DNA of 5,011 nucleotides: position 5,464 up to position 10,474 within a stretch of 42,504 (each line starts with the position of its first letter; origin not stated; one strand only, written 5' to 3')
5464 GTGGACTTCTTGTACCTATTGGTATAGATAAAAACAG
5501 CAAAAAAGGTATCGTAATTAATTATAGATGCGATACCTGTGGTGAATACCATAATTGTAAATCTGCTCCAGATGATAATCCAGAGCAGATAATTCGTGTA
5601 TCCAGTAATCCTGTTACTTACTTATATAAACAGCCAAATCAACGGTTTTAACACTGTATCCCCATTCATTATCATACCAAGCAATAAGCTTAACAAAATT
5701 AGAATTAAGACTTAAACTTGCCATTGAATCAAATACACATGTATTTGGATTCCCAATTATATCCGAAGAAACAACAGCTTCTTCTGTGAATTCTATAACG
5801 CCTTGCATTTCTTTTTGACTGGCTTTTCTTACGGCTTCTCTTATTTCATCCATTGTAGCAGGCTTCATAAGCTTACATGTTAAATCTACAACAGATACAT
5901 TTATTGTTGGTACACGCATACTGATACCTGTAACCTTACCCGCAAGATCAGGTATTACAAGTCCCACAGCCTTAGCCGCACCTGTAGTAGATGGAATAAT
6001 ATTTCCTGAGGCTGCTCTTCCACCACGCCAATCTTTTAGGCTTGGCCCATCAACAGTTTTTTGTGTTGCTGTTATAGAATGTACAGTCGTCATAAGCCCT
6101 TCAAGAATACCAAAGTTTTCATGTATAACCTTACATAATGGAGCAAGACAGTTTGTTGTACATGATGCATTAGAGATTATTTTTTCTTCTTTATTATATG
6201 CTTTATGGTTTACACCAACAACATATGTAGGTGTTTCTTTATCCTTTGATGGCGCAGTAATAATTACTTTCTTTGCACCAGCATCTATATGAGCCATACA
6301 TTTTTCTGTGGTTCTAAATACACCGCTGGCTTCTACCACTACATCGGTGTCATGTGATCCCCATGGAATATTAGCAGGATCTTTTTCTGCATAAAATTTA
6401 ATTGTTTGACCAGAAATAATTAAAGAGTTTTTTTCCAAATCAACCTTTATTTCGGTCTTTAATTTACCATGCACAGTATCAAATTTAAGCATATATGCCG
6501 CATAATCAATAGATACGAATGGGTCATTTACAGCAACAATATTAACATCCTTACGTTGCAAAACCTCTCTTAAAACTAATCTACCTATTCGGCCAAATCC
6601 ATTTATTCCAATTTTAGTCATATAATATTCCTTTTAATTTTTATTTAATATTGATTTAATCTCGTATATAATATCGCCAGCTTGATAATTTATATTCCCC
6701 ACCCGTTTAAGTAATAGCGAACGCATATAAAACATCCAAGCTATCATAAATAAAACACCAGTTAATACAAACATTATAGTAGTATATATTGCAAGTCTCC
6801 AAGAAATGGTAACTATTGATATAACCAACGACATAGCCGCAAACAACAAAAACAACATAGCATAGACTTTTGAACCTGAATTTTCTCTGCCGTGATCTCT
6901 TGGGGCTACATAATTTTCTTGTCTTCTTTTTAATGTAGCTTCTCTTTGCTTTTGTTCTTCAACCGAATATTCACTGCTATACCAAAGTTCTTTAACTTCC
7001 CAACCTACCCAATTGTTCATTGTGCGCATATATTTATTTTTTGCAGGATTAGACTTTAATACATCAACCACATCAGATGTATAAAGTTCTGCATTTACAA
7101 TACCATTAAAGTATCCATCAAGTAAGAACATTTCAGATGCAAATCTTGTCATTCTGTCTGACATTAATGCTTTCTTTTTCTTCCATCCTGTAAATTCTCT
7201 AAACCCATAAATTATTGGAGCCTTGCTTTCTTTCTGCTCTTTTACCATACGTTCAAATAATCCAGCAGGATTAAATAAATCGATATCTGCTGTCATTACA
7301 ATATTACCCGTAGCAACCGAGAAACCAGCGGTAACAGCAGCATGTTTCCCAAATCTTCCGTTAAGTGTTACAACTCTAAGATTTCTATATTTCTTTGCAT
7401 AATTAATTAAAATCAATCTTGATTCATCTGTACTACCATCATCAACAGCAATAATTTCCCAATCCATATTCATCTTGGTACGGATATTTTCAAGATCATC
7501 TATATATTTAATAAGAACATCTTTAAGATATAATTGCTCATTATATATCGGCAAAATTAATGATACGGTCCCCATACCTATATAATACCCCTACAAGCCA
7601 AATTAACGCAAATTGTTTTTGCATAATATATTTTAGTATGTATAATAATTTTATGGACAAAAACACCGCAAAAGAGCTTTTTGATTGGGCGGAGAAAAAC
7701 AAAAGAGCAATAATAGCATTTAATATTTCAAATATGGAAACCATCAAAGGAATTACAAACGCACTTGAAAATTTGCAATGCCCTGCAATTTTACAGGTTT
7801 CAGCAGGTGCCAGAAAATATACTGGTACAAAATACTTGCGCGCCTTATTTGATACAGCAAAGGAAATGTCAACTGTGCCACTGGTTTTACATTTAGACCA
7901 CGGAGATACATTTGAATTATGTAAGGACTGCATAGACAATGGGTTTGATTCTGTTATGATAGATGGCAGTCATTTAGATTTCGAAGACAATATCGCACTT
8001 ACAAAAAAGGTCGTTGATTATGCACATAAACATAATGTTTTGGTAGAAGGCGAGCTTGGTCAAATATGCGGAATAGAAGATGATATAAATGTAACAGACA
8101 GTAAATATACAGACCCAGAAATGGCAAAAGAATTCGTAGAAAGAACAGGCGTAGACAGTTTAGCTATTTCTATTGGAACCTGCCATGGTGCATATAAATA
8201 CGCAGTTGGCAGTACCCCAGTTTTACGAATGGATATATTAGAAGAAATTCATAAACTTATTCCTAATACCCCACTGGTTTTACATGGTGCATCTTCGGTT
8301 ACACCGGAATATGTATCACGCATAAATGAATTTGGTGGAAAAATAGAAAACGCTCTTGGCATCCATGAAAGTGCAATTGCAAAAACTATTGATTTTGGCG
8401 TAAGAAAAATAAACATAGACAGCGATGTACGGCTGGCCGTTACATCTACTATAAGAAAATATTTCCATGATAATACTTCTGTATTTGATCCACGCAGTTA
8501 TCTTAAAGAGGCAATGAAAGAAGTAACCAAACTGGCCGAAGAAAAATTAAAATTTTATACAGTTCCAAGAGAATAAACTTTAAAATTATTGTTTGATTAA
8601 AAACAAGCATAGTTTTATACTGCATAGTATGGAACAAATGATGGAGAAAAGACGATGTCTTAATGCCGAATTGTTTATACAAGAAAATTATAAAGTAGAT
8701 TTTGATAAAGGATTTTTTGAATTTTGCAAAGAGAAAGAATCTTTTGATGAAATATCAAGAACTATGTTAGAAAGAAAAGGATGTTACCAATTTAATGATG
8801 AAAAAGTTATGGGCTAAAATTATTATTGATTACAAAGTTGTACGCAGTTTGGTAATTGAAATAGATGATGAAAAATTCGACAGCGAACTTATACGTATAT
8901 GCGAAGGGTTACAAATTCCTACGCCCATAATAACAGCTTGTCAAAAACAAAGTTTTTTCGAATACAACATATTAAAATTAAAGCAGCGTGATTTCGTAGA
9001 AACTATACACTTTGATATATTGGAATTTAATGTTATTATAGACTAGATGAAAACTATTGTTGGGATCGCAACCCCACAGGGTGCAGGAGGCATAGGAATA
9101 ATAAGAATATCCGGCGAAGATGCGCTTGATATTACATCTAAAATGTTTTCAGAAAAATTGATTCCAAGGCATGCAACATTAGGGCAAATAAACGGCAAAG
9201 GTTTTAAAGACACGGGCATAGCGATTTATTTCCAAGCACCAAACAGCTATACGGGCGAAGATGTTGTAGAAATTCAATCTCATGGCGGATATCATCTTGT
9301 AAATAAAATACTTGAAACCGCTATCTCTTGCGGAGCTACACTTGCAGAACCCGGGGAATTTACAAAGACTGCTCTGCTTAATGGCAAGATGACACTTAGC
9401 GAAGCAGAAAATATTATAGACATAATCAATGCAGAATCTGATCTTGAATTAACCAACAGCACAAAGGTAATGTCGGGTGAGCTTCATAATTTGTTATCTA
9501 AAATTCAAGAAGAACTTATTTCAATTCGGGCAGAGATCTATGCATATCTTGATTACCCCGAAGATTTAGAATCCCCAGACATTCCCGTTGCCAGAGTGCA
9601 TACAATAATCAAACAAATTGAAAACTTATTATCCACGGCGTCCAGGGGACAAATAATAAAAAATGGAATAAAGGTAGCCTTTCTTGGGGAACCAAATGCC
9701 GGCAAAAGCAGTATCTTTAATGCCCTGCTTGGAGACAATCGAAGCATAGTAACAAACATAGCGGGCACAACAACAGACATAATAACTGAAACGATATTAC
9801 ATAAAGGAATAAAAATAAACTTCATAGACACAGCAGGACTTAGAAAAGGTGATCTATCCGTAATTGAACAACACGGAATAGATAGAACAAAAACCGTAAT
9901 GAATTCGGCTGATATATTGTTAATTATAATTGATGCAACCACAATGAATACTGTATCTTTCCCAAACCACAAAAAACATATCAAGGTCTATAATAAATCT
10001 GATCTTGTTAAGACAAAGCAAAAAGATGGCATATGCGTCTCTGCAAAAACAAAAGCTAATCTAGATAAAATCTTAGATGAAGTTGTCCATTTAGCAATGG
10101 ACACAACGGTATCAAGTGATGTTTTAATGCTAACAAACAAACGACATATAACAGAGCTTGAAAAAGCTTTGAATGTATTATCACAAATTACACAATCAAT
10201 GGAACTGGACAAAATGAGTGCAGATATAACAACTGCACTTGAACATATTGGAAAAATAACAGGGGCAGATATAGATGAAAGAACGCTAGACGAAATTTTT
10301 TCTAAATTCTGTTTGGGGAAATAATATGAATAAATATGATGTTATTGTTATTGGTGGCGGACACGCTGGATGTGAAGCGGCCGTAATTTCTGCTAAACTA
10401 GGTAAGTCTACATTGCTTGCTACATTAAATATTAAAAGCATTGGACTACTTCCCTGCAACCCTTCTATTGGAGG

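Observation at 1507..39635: Genes that head transcription units have a -35/-10 ending 5-8 nt before the start codon and no SD, predicting pervasive leaderless mRNAs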

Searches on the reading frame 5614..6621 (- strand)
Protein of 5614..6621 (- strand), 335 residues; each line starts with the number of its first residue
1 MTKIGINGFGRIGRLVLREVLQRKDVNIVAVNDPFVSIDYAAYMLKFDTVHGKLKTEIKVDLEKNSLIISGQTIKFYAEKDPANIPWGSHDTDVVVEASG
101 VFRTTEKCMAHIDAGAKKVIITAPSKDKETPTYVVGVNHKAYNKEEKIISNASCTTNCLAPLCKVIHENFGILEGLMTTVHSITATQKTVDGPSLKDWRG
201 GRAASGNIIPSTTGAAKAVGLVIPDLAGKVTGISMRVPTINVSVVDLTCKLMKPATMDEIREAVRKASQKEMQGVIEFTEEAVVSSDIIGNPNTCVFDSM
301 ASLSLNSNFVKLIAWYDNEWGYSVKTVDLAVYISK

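Call 10: search_protein_families(library=pfam, proteins=[window:5614-6621:-])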
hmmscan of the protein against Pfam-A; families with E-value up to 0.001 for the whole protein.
window:5614-6621:- (335 aa): 2 families
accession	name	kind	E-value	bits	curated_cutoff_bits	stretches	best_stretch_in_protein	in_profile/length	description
PF02800.25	Gp_dh_C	-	3.3e-64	215.7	24.4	1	159-316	1-158/158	Glyceraldehyde 3-phosphate dehydrogenase, C-terminal domain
PF00044.30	Gp_dh_N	-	2.3e-36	124.6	31.7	1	3-104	2-100/101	Glyceraldehyde 3-phosphate dehydrogenase, NAD binding domain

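Call 17: find_encoding_contigs(protein=window:5614-6621:-, flank=10000, max_places=6)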
Protein window:5614-6621:- (335 aa): no gene with exactly this product is on record in the collection.

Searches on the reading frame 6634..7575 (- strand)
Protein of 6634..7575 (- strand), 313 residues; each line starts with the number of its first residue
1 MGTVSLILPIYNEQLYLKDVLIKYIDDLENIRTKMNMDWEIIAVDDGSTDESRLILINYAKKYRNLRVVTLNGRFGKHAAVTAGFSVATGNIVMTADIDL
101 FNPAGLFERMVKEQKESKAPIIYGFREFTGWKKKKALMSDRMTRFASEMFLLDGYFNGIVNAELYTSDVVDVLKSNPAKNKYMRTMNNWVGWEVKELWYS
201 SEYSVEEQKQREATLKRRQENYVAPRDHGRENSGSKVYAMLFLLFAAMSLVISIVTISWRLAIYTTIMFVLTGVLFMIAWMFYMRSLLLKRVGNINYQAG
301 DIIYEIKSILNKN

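Call 10: search_protein_families(library=pfam, proteins=[window:6634-7575:-])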
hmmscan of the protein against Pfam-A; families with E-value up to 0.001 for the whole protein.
window:6634-7575:- (313 aa): 2 families
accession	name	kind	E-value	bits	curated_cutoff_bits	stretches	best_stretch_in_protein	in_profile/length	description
PF00535.33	Glycos_transf_2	-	7.8e-25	88.2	23.3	1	5-143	1-132/168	Glycosyl transferase family 2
PF10111.15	Glyco_tranf_2_2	-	2.7e-05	24.2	27.3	1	24-125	14-123/276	Glycosyltransferase like family 2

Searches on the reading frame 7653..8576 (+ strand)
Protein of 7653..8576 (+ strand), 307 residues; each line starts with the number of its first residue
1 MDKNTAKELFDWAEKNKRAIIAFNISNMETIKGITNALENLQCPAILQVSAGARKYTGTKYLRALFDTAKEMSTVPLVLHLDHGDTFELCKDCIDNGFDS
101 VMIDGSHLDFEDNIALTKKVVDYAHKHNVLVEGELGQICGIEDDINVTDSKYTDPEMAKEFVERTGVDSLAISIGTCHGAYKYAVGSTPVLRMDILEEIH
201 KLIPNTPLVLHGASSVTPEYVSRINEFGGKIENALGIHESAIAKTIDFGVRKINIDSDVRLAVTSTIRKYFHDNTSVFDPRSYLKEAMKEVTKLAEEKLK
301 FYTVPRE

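Call 10: search_protein_families(library=pfam, proteins=[window:7653-8576:+])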
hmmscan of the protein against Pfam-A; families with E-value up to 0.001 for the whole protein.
window:7653-8576:+ (307 aa): 1 family
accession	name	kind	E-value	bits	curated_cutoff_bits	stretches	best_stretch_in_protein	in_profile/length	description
PF01116.26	F_bP_aldolase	-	1.8e-97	326.6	25.5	1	5-301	2-271/277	Fructose-bisphosphate aldolase class-II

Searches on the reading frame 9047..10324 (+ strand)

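Call 11: search_protein_families(library=pfam, proteins=[window:9047-10324:+])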
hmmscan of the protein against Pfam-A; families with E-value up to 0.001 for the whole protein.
window:9047-10324:+ (425 aa): 5 families
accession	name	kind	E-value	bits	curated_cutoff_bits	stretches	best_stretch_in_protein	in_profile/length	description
PF12631.12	MnmE_helical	-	5.6e-43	148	40.1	1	117-422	1-211/211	MnmE helical domain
PF10396.14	TrmE_N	-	1.2e-36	125.9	29.8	1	3-114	1-117/117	GTP-binding protein TrmE N-terminus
PF01926.29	MMR_HSR1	-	1.1e-21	77.5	21.9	1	209-314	1-98/113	50S ribosome-binding GTPase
PF02421.24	FeoB_N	-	1.2e-10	41.6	27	1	209-301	2-92/156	Ferrous iron transport protein B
PF00350.29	Dynamin_N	-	0.00011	22.7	27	0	210-237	1-28/168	Dynamin family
